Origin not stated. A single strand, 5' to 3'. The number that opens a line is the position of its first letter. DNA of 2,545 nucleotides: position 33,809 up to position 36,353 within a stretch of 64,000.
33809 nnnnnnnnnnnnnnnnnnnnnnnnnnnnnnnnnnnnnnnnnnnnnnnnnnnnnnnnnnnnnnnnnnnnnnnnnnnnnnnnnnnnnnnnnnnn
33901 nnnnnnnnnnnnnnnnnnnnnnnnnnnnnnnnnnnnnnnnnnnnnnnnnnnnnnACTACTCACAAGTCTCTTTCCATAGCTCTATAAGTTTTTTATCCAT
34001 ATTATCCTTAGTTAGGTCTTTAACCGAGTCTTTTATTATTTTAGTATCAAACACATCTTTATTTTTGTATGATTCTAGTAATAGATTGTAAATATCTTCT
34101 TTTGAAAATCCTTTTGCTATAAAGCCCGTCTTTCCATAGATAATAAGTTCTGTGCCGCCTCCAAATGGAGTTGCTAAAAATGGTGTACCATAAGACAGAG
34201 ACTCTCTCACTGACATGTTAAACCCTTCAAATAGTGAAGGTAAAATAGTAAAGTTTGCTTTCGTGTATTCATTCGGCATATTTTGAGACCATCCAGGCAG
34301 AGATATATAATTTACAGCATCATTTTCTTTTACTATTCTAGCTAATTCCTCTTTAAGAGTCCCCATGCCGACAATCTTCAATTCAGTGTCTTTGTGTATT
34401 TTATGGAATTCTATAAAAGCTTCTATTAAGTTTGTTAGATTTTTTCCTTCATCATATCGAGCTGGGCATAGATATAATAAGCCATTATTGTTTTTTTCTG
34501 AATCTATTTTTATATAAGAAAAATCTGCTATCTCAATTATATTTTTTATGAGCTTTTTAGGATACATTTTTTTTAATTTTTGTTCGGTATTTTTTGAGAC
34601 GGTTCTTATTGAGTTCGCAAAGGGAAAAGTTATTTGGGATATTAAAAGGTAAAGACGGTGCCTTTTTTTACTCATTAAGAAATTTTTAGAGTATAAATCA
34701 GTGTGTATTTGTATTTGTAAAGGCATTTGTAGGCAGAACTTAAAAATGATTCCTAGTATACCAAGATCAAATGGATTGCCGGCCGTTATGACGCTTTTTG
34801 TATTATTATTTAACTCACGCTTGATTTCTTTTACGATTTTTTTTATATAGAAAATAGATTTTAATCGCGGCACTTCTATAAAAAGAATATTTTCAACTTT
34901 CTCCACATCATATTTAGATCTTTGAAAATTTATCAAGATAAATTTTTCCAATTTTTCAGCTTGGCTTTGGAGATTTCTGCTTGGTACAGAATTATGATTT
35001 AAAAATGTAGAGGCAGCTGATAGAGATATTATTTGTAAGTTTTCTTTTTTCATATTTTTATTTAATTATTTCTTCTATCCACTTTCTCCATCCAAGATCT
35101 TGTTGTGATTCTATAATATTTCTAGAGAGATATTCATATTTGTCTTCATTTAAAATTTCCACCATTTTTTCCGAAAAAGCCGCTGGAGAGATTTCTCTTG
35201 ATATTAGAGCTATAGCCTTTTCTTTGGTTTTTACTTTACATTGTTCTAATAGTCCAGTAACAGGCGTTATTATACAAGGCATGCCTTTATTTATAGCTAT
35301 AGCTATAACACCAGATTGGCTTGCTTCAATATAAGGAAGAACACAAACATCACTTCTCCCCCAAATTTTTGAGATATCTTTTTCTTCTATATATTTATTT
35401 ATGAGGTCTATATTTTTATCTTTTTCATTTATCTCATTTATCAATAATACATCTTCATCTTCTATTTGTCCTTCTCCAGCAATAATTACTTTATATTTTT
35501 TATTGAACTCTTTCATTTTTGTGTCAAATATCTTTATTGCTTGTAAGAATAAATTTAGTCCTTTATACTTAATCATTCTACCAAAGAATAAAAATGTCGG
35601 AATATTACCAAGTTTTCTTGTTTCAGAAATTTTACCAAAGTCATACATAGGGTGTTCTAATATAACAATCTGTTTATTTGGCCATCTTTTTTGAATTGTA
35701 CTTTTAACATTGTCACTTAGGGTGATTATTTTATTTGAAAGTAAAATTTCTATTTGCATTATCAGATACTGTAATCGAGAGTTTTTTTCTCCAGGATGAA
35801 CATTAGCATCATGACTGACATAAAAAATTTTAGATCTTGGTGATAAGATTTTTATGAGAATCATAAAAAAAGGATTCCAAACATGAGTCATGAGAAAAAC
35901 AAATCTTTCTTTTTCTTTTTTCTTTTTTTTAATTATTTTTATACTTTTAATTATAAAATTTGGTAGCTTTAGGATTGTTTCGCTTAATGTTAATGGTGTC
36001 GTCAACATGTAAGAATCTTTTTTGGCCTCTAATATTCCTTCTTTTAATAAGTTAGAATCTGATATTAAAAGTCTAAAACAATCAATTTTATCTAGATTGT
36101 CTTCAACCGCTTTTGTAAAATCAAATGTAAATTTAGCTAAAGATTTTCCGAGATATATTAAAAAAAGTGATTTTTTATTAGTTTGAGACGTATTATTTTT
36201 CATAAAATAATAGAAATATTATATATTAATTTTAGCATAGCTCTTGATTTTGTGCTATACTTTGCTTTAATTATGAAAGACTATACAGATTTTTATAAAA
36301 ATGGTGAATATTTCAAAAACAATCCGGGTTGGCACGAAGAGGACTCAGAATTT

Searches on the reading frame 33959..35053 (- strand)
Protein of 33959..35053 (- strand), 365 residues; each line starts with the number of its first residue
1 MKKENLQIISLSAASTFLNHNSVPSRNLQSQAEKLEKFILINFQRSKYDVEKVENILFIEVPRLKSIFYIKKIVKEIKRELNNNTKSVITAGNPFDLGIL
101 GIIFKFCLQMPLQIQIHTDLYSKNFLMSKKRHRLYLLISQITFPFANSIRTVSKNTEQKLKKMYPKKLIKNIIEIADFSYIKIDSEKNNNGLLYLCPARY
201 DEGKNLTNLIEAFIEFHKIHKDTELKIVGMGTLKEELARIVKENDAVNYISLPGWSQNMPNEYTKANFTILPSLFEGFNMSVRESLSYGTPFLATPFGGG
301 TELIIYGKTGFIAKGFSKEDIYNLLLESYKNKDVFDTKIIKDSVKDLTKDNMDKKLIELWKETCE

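Call 9: search_protein_families(library=pfam, proteins=[window:33959-35053:-], max_evalue=0.01)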
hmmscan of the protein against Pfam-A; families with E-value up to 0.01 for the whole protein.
window:33959-35053:- (365 aa): 3 families
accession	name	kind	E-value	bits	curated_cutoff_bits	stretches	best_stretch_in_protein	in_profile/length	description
PF00534.26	Glycos_transf_1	-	1.4e-20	74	26.4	1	184-332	8-159/172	Glycosyl transferases group 1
PF13692.12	Glyco_trans_1_4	-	2.4e-18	67.2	27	1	195-326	5-137/142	Glycosyl transferases group 1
PF20706.3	GT4-conflict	-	5e-05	22.9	26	1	198-304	204-320/385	Family 4 Glycosyltransferase in conflict systems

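Call 26: search_protein_families(library=ncbifam, proteins=[window:33959-35053:-], max_evalue=0.01)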
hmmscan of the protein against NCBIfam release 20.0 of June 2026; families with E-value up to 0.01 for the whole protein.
window:33959-35053:- (365 aa): 25 families
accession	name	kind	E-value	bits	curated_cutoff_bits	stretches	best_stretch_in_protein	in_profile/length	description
TIGR03088.1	stp2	hypoth_equivalog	5.2e-18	65.2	409.05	1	130-326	121-333/374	TIGR03088 family PEP-CTERM/XrtA system glycosyltransferase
NF047880.1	glyco_SdgA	exception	3.1e-16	59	800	1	151-361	278-484/488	serine-aspartate repeat adhesin O-glycosyltransferase SdgA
NF007396.0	PRK09922.1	equivalog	2.5e-15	56.2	385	1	169-356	163-351/361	lipopolysaccharide 1,6-galactosyltransferase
NF050063.1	ProtGlycPglJ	equivalog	1.5e-13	50.7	500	1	166-357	170-360/363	N-acetylgalactosamine-N,N'-diacetylbacillosaminyl-diphospho-undecaprenol 4-alpha-N-acetylgalactosaminyltransferase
NF047881.1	glyco_SdgB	exception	6.1e-13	48.3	800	1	181-322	310-453/496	serine-aspartate repeat adhesin O-glycosyltransferase SdgB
TIGR03999.1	thiol_BshA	equivalog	1.7e-11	43.7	273.7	1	154-330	157-337/375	N-acetyl-alpha-D-glucosaminyl L-malate synthase BshA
NF046085.1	XrtY_assoc_Gly1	equivalog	3.2e-11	42.7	400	1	147-358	162-375/387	XrtY-associated glycosyltransferase XYAG1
NF041876.1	EPS_EpsE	equivalog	5e-10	39.2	400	1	173-323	195-353/389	exopolysaccharide biosynthesis GT4 family glycosyltransferase EpsE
TIGR04157.1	glyco_rSAM_CFB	subfamily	6.2e-10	38.6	400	1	193-318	229-353/406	TIGR04157 family glycosyltransferase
TIGR02918.1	TIGR02918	equivalog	1.5e-09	37.1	574.6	1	69-314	194-442/500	accessory Sec system glycosyltransferase GtfA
NF038229.1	Glyco4_Geo_Pelo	equivalog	4.4e-09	35.8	400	1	154-312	122-284/338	GPMC system family 4 glycosyltransferase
NF049988.1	MGlcDAGSynMgs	equivalog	6.7e-09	35.6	400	1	190-362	212-386/398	alpha-monoglucosyldiacylglycerol synthase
TIGR02470.1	sucr_synth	equivalog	3.9e-08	31.9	810.4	1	270-330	648-708/784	sucrose synthase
NF012034.0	PRK15490.1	equivalog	3.1e-07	29.2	813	1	202-313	409-520/578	Vi polysaccharide biosynthesis glycosyltransferase TviE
NF011726.0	PRK15179.1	equivalog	4.8e-07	28.5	733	1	199-312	525-638/694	Vi polysaccharide biosynthesis protein TviE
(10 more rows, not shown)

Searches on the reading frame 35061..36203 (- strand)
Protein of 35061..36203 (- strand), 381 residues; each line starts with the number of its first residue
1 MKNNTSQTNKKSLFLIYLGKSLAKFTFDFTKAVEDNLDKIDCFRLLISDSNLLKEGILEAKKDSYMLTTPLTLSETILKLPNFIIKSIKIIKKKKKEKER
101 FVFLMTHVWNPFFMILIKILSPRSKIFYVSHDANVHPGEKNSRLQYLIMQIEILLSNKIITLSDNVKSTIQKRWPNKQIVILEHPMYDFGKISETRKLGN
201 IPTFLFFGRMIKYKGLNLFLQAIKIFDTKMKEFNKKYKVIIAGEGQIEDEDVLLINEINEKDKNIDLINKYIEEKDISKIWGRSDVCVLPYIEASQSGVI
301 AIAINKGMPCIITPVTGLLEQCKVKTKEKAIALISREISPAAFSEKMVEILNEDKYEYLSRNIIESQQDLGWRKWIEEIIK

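Call 9: search_protein_families(library=pfam, proteins=[window:35061-36203:-], max_evalue=0.01)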
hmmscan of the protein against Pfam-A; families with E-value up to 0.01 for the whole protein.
window:35061-36203:- (381 aa): 3 families
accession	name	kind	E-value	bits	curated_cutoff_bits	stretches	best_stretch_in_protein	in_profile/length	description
PF13692.12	Glyco_trans_1_4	-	2e-15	57.7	27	1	202-352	2-141/142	Glycosyl transferases group 1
PF00534.26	Glycos_transf_1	-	1.9e-10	41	26.4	1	200-362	14-168/172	Glycosyl transferases group 1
PF20706.3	GT4-conflict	-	5.6e-05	22.7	26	1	162-345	157-340/385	Family 4 Glycosyltransferase in conflict systems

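Call 26: search_protein_families(library=ncbifam, proteins=[window:35061-36203:-], max_evalue=0.01)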
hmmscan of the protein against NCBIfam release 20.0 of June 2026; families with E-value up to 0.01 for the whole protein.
window:35061-36203:- (381 aa): 9 families
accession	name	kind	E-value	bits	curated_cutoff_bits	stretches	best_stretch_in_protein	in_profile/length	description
TIGR04157.1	glyco_rSAM_CFB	subfamily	1.7e-07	30.6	400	1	65-355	81-377/406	TIGR04157 family glycosyltransferase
TIGR03088.1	stp2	hypoth_equivalog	1.2e-06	27.8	409.05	1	204-323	197-312/374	TIGR03088 family PEP-CTERM/XrtA system glycosyltransferase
TIGR02149.1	glgA_Coryne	subfamily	3.3e-06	26.5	302.4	1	200-352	203-350/391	glycogen synthase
NF047684.1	TeichurnBiosyTuaC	equivalog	2.1e-05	23.6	550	1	204-357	222-358/391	teichuronic acid biosynthesis protein TuaC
NF046085.1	XrtY_assoc_Gly1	equivalog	4.7e-05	22.4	400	1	119-324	127-325/387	XrtY-associated glycosyltransferase XYAG1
TIGR02095.1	glgA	subfamily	0.00014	20.6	328.45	1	200-355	293-443/477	glycogen/starch synthase, ADP-glucose type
NF038295.1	EPS_HpsP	equivalog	0.0003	19.9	550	1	199-321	205-325/388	hormogonium polysaccharide biosynthesis glycosyltransferase HpsP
NF038011.1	PelF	equivalog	0.00051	19.2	100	1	188-355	293-459/489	GT4 family glycosyltransferase PelF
TIGR03999.1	thiol_BshA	equivalog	0.0072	15.3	273.7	0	221-365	216-351/375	N-acetyl-alpha-D-glucosaminyl L-malate synthase BshA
